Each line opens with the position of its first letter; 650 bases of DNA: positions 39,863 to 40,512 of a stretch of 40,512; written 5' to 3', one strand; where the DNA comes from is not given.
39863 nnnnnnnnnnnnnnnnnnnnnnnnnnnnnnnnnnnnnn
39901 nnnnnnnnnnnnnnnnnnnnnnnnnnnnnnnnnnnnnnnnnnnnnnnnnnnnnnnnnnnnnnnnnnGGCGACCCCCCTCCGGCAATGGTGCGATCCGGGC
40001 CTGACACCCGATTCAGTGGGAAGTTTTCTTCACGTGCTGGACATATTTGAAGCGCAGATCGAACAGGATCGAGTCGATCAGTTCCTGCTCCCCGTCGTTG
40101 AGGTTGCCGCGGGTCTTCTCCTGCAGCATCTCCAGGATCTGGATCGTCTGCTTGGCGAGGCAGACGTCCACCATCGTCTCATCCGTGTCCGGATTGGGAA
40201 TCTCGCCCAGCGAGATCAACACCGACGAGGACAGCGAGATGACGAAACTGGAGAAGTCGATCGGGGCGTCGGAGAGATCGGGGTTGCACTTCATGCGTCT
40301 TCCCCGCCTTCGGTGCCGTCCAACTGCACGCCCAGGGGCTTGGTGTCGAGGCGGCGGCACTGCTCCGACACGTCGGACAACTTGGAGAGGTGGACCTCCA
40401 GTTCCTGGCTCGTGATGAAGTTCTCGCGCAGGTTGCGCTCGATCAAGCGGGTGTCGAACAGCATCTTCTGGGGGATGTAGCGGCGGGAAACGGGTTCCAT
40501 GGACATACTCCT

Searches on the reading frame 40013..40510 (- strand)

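Call 6: search_protein_families(library=pfam, proteins=[window:40013-40510:-], max_evalue=0.001)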
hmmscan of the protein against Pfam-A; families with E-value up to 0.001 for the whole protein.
window:40013-40510:- (165 aa): 1 family
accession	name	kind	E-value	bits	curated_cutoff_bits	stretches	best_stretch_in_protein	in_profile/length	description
PF08899.16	DUF1844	-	4.7e-28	97.6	27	1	84-158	2-76/76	Domain of unknown function (DUF1844)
